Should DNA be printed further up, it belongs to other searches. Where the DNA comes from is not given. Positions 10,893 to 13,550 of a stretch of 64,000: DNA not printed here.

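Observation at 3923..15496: Atypical 11.5-kb solute-uptake locus: giant non-lipoprotein SBP, two permease pairs, an NHL/TPR/Yip1 membrane protein and a 785-aa secreted unknown, with no ATPase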

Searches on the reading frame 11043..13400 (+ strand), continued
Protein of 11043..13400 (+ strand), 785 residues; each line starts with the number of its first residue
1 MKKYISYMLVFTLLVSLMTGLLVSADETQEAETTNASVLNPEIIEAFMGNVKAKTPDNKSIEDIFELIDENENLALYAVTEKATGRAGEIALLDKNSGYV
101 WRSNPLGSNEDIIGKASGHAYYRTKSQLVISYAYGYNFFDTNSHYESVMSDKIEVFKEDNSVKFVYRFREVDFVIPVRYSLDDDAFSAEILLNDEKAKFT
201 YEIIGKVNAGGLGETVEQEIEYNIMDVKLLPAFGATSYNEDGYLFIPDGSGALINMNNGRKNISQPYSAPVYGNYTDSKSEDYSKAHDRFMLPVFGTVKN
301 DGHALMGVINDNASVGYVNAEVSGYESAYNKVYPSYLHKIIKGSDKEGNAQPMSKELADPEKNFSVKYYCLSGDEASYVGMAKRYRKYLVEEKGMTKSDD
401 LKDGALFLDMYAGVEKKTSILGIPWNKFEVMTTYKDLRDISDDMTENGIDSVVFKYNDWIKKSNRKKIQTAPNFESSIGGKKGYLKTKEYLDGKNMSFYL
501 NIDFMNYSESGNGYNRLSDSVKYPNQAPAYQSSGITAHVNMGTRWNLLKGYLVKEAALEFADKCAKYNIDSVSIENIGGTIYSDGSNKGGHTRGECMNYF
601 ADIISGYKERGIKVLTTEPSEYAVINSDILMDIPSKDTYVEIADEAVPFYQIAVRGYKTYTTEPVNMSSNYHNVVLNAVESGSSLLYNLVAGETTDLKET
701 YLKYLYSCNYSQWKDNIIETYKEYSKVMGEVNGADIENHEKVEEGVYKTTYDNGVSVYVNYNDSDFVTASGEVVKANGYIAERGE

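Call 24: search_solved_structures(query=A1, max_evalue=1)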
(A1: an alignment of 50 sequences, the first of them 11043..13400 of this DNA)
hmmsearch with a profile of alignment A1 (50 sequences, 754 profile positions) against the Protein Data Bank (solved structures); distinct sequences matched with E-value up to 1: 6.
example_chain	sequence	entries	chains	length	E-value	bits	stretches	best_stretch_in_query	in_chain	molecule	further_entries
8rzg_A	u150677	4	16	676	2.3e-13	52.6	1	60-465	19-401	Conserved hypothetical periplasmic protein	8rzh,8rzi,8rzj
8rzk_A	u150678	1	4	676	2.3e-13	52.6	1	60-466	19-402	Conserved hypothetical periplasmic protein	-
5opq_A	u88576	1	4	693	2.9e-13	52.2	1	60-466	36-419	3,6-anhydro-D-galactosidase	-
5wzn_A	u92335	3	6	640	1.7e-05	26.6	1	329-463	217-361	Alpha-N-acetylgalactosaminidase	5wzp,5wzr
5wzq_A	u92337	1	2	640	2.2e-05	26.2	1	329-463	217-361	Alpha-N-acetylgalactosaminidase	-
2wc7_A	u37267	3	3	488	0.93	10.9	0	429-482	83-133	ALPHA AMYLASE, CATALYTIC REGION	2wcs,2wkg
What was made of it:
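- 11043..13400 (+): DUF5696 protein (785 aa) with a GH129-type fold: signal peptide, N-terminal beta-sandwich, (beta/alpha)8 barrel (~400-700) and C-terminal beta-sandwich. Profile against PDB sequences: E 2.3e-13 (call 24).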

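Call 30: find_encoding_contigs(protein=P0001, flank=10000, max_places=3)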
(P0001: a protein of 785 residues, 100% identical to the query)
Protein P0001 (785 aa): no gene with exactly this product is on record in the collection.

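Call 31: find_encoding_contigs(protein=P0095, flank=10000, max_places=2)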
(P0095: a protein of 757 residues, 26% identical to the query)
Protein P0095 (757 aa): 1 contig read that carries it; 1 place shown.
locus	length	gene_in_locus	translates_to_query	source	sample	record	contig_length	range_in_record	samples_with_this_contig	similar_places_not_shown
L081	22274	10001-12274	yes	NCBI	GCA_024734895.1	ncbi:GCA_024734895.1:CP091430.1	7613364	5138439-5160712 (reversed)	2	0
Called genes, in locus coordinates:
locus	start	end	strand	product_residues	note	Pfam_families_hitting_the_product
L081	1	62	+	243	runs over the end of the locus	PF10740:DUF2529 (faint), PF13580:SIS_2, PF01380:SIS (faint)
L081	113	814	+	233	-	PF13580:SIS_2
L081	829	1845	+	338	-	PF01869:BcrAD_BadFG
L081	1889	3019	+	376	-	PF00005:ABC_tran, PF02463:SMC_N (faint), PF17912:OB_MalK, PF08402:TOBE_2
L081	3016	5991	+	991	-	PF01547:SBP_bac_1, PF13416:SBP_bac_8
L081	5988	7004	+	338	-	PF00528:BPD_transp_1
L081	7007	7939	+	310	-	PF00528:BPD_transp_1 (weak)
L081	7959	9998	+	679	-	PF25021:TEN_NHL (faint), PF08450:SGL (faint), PF01436:NHL (weak), PF04893:Yip1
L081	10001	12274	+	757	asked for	PF18952:DUF5696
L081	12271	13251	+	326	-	-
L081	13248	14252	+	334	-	PF00528:BPD_transp_1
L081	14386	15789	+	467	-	PF01547:SBP_bac_1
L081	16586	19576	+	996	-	PF07695:7TMR-DISM_7TM, PF00512:HisKA, PF02518:HATPase_c, PF13581:HATPase_c_2 (faint), PF00072:Response_reg, PF06580:His_kinase, PF02518:HATPase_c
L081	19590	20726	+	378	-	PF00072:Response_reg, PF00486:Trans_reg_C (weak), PF03704:BTAD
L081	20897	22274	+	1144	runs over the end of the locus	PF17961:Big_8, PF05737:Collagen_bind, PF17802:SpaA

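Call 62: search_solved_structures(query=A1, max_evalue=0.001, show_alignments=3)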
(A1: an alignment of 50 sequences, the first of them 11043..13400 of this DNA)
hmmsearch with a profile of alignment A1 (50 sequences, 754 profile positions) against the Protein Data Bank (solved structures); distinct sequences matched with E-value up to 0.001: 5.
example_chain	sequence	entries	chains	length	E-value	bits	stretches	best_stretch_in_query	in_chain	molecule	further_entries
8rzg_A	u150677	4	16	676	2.3e-13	52.6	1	60-465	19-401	Conserved hypothetical periplasmic protein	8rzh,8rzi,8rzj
8rzk_A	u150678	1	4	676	2.3e-13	52.6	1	60-466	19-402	Conserved hypothetical periplasmic protein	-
5opq_A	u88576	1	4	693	2.9e-13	52.2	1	60-466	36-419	3,6-anhydro-D-galactosidase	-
5wzn_A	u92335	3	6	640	1.7e-05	26.6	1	329-463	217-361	Alpha-N-acetylgalactosaminidase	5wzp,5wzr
5wzq_A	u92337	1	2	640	2.2e-05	26.2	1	329-463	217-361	Alpha-N-acetylgalactosaminidase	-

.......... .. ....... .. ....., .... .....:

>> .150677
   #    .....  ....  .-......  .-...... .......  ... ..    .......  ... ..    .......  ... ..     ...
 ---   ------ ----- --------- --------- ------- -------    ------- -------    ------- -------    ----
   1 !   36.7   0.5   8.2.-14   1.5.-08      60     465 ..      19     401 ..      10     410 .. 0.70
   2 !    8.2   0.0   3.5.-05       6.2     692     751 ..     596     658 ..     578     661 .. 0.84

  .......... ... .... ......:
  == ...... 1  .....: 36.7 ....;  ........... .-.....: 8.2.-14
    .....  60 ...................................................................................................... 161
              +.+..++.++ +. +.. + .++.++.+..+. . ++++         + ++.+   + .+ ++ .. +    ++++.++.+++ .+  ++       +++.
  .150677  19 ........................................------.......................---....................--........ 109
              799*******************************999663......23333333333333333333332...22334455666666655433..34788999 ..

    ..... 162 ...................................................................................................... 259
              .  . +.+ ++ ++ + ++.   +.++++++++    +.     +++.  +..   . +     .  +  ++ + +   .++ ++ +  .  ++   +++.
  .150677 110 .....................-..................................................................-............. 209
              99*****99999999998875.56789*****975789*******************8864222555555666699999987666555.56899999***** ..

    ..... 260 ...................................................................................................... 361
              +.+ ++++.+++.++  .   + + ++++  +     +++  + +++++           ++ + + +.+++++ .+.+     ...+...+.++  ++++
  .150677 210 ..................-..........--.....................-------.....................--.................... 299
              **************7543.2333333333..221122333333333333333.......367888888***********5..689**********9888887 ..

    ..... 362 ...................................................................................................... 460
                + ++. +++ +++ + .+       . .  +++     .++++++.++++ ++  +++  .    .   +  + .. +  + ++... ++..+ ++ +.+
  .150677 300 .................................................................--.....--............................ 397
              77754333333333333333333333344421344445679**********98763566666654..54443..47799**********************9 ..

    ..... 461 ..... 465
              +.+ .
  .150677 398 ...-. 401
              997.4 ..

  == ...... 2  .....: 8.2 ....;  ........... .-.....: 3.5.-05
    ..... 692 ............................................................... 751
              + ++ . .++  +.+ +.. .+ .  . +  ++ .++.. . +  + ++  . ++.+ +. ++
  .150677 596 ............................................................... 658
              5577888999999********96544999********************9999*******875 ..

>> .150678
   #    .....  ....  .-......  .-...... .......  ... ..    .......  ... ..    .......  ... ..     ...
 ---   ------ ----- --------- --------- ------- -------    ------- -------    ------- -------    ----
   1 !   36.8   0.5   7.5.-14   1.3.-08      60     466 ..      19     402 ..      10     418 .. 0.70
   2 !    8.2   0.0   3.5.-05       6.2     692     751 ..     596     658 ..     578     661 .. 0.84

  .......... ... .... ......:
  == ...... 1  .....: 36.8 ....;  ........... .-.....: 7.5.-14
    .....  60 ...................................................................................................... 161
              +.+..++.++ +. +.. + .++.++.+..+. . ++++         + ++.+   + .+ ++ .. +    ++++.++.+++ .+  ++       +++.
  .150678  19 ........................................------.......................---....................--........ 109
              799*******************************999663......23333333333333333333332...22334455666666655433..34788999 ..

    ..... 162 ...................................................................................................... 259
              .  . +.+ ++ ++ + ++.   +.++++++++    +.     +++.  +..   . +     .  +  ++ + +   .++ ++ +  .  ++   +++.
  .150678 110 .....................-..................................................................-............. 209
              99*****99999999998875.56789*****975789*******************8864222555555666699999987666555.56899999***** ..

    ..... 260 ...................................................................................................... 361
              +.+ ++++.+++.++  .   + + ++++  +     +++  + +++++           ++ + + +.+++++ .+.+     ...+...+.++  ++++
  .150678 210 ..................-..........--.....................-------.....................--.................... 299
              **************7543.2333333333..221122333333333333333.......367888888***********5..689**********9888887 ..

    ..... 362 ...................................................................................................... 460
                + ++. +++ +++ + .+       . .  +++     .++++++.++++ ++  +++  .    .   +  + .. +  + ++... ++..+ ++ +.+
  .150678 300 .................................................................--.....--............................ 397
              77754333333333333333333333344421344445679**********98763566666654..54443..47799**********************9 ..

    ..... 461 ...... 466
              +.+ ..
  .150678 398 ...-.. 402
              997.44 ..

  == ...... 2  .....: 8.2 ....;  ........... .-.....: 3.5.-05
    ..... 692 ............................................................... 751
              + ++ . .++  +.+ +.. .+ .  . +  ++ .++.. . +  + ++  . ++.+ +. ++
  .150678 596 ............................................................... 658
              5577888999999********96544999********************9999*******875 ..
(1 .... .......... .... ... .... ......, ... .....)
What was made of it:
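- On CAZy GH129 / GH129-like: The match covers only the N-domain and the first barrel strands (calls 24, 62). ZgGH129 D202 aligns with non-conserved A269 (call 62).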

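Call 76: find_encoding_contigs(protein=P0109, flank=10000, max_places=1)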
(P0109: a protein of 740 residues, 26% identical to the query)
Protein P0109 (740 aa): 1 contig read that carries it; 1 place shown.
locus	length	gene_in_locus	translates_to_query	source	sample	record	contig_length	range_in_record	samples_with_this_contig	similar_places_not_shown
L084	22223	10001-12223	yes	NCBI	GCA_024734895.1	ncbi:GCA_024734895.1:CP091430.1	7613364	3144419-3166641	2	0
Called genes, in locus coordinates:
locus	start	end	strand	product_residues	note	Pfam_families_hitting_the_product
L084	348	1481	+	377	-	PF00005:ABC_tran, PF02463:SMC_N (faint), PF13304:AAA_21 (faint), PF17912:OB_MalK, PF08402:TOBE_2 (weak)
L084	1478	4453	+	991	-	PF01547:SBP_bac_1, PF13416:SBP_bac_8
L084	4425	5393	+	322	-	PF00528:BPD_transp_1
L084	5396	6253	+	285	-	PF00528:BPD_transp_1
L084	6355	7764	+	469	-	PF01547:SBP_bac_1, PF13416:SBP_bac_8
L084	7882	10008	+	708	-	PF01436:NHL (weak), PF08450:SGL (weak), PF17170:DUF5128 (weak), PF01436:NHL (weak), PF04893:Yip1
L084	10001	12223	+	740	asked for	PF18952:DUF5696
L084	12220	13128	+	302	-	PF00528:BPD_transp_1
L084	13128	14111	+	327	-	PF00528:BPD_transp_1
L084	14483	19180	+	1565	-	PF02368:Big_2 (faint), PF06452:CBM9_1, PF26918:Ig_Eae (faint)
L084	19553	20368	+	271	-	-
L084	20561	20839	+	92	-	-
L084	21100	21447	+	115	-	PF10710:DUF2512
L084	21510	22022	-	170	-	PF05163:DinB, PF12867:DinB_2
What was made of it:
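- Closest known: CUT1-family ABC sugar importers. Same: An MsmK-type ATPase (ABC_tran + OB_MalK + TOBE_2) lies in cis in P. spongiae (calls 31, 76).
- An MsmK-type ATPase lies in cis in P. spongiae (calls 31, 76). In Paenibacillus spongiae, which carries two copies of the cassette, an MsmK-type ATPase lies in cis next to each (calls 31, 76).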

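Call 77: find_encoding_contigs(protein=P0043, flank=10000, max_places=1)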
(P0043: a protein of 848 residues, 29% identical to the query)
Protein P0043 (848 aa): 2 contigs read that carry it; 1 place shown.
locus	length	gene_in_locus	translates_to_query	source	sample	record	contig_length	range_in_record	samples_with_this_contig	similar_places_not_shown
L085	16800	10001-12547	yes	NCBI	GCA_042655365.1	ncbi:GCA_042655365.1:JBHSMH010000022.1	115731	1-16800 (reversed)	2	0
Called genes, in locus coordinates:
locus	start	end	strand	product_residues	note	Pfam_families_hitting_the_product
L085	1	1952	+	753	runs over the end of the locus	PF16586:DUF5060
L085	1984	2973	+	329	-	PF22612:GH113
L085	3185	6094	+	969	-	PF01547:SBP_bac_1, PF13416:SBP_bac_8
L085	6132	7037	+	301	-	-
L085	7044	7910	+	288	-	PF00528:BPD_transp_1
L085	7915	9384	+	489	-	PF01436:NHL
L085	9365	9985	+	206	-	PF04893:Yip1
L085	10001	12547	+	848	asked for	PF18952:DUF5696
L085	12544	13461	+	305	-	PF00528:BPD_transp_1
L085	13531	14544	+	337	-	PF00528:BPD_transp_1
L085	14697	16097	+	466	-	-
